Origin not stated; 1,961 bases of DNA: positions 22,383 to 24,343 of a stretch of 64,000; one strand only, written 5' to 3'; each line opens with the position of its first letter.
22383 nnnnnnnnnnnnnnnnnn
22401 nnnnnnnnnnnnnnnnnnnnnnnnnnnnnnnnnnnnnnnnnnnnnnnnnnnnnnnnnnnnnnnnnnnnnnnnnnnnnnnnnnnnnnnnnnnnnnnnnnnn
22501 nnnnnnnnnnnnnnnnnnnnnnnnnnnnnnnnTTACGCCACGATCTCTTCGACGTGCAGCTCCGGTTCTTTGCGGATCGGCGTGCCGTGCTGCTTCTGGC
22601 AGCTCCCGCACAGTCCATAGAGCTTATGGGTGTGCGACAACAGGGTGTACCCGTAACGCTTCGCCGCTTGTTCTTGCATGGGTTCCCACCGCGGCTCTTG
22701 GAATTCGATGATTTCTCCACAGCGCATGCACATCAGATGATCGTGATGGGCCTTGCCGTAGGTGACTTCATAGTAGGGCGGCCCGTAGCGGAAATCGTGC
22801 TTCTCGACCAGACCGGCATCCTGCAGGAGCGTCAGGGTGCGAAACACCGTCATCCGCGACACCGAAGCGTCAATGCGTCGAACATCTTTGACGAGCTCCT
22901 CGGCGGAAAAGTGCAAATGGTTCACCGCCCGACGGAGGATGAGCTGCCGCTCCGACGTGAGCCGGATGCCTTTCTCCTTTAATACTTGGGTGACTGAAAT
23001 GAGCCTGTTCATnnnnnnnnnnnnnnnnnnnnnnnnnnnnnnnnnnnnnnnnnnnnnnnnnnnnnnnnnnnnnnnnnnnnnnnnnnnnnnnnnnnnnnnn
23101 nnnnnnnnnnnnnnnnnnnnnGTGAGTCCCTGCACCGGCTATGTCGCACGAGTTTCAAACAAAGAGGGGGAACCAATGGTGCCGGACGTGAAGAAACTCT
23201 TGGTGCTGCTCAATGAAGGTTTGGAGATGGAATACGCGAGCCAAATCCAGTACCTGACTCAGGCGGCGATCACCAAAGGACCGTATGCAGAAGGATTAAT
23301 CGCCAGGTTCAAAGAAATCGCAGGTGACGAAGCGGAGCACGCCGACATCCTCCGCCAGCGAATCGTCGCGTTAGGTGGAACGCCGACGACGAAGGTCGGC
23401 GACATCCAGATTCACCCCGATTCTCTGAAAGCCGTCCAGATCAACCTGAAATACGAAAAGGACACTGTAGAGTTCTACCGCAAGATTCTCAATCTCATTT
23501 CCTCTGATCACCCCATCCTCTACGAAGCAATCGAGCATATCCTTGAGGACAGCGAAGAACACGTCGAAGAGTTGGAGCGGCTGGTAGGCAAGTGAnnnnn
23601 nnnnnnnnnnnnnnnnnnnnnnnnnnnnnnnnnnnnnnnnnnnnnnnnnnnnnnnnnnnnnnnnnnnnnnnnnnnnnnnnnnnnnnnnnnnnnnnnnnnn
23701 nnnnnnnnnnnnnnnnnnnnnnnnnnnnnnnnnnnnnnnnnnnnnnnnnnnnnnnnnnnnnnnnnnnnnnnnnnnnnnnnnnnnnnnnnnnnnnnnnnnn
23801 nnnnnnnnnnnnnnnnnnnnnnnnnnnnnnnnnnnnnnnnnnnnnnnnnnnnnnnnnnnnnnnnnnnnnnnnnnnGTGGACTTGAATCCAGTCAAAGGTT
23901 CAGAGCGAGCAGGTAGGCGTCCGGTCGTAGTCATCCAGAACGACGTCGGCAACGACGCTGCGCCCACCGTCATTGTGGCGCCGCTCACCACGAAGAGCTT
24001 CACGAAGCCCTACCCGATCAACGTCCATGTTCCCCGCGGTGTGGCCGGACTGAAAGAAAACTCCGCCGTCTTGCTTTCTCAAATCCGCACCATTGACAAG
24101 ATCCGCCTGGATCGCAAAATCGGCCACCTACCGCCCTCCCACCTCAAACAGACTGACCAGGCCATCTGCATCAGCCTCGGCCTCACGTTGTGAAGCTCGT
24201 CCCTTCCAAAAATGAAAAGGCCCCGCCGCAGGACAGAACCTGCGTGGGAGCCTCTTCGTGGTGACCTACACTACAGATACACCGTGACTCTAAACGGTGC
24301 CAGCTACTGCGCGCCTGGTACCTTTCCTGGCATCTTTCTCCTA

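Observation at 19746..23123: Fur-headed iron operon: FTR1 permease with no canonical periplasmic partner but four small unknown proteins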

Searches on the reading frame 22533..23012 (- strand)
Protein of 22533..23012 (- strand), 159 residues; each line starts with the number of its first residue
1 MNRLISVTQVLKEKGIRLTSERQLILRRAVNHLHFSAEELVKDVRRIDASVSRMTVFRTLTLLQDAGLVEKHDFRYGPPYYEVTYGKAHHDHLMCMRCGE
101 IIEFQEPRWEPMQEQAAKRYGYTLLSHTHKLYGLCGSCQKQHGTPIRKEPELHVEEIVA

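Call 3: search_protein_families(library=pfam, max_evalue=1, proteins=[window:22533-23012:-])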
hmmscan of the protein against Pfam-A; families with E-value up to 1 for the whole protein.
window:22533-23012:- (159 aa): 5 families
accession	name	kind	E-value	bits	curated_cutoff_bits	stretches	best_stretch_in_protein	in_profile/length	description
PF01475.25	FUR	-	2.2e-28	99.3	23.1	1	13-131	1-120/121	Ferric uptake regulator family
PF25213.1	HVO_A0261_N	-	0.00095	19.4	35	1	48-76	33-61/86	HVO_A0261 N-terminal domain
PF13545.12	HTH_Crp_2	-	0.09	13.2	27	1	50-71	33-55/70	Crp-like helix-turn-helix domain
PF00392.27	GntR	-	0.16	12.1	27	1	50-71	35-56/64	Bacterial regulatory proteins, gntR family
PF01978.25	TrmB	-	0.21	11.9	25.6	1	49-82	32-63/68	Sugar-specific transcriptional regulator TrmB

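Call 4: search_protein_families(library=ncbifam, max_evalue=1, proteins=[window:22533-23012:-])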
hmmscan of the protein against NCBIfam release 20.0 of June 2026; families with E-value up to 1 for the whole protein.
window:22533-23012:- (159 aa): 12 families
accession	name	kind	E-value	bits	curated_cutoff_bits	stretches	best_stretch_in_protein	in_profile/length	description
NF006999.0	PRK09462.1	equivalog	5.1e-27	94.3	146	1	8-141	5-141/148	ferric iron uptake transcriptional regulator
NF051891.1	TransRegFurHelico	equivalog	1.1e-23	83.8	200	1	8-141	15-148/148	ferric iron uptake transcriptional regulator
NF051892.1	TransRegFurBacil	equivalog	2.8e-23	82.6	220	1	3-142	4-147/149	ferric iron uptake transcriptional regulator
NF052545.1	TransRegPerRClab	equivalog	1.1e-16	61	180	1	6-141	3-137/138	transcriptional regulator PerR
NF008646.0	PRK11639.1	equivalog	7.4e-10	38.8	167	1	7-142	13-150/171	zinc uptake transcriptional repressor Zur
NF047406.1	TransRegPerRTherm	equivalog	8.1e-10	39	200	1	17-142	5-129/130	manganese-dependent transcriptional regulator PerR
NF045678.1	TransRegIrrA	equivalog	1.9e-08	34.3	150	1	5-95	7-97/138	iron response transcriptional regulator IrrA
NF047462.1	FUR_perox_PerRA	exception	1.4e-07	32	200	1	9-104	10-104/142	peroxide-responsive transcriptional repressor PerRA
NF045677.1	FeRespRegIrr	equivalog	3.9e-07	30.2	170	1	9-90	2-85/127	Fur family transcriptional regulator Irr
TIGR02018.2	his_ut_repres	equivalog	0.0093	15.4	220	1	49-72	33-56/226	histidine utilization transcriptional repressor HutC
NF001669.0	PRK00432.1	equivalog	0.014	15.3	54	1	80-109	14-44/58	30S ribosomal protein S27ae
NF047461.1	FUR_perox_PerRB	exception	0.14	12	250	1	10-75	20-86/143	peroxide-responsive transcriptional repressor PerRB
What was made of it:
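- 22533..23012 (-): Fur-family repressor, 159 aa, with HHDH and two CxxC motifs. The best NCBIfam models are all ferric uptake regulators, but below their cut-offs (calls 3, 4).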

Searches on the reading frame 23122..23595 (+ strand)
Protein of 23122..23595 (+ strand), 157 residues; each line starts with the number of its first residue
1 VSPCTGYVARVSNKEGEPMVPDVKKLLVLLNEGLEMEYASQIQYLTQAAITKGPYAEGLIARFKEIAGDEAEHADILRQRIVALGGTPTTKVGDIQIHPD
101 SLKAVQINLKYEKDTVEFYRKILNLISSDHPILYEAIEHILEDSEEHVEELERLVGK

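Call 3: search_protein_families(library=pfam, max_evalue=1, proteins=[window:23122-23595:+])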
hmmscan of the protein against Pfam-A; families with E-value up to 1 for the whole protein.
window:23122-23595:+ (157 aa): 7 families
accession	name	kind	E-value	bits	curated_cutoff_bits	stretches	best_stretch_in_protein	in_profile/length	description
PF00210.30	Ferritin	-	7.7e-20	71.7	24.5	1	29-156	3-137/142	Ferritin-like domain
PF13668.12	Ferritin_2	-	3e-05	24.6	24.7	1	32-90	8-70/138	Ferritin-like domain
PF02915.23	Rubrerythrin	-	0.00032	21.5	22.8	1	30-149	3-131/137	Rubrerythrin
PF19825.5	DUF6306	-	0.0041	17.8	23.7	1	26-97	3-71/129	Domain of unknown function (DUF6306)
PF12902.13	Ferritin-like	-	0.0073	16.6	22.3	1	30-119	1-97/221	Ferritin-like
PF09537.16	DUF2383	-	0.0096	16.5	30.8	1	62-91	35-64/111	Domain of unknown function (DUF2383)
PF03232.19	COQ7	-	0.017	15.2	23.5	0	38-76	104-139/169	Ubiquinone biosynthesis protein COQ7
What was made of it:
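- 23176..23595 (+): Ferritin-like protein, divergently transcribed. Pfam Ferritin E = 8e-20 (call 3).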

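Call 4: search_protein_families(library=ncbifam, max_evalue=1, proteins=[window:23122-23595:+])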
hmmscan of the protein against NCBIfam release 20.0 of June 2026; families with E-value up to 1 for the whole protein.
window:23122-23595:+ (157 aa): 5 families
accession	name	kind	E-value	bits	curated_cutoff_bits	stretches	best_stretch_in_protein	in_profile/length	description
TIGR00754.1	bfr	equivalog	1.3e-07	31.8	125.55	1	25-152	6-135/157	bacterioferritin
NF041388.1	DNAstvprot_Halo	equivalog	0.00026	20.9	170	1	52-98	50-96/171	DNA starvation/stationary phase protection protein DpsA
NF040955.1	Arch_DPS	equivalog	0.024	14.2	250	1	22-149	14-153/177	DNA protection during starvation protein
NF058679.1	EncB_fam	subfamily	0.036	14.1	90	1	99-154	19-72/117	encapsulin nanocompartment ferritin-likeEncB family encapsulin nanocompartment ferritin-like cargo protein cargo protein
NF009990.0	PRK13456.1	equivalog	0.038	13.5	158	1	22-148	19-157/188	DNA protection protein DPS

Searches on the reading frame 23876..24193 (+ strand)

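Call 62: search_protein_families(library=pfam, max_evalue=0.00001, proteins=[window:23876-24193:+])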
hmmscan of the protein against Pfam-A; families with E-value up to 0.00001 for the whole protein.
window:23876-24193:+ (105 aa): 1 family
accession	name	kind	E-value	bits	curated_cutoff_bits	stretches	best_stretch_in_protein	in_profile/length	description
PF02452.23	PemK_toxin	-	1e-28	100.1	23.1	1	1-101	8-109/109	PemK-like, MazF-like toxin of type II toxin-antitoxin system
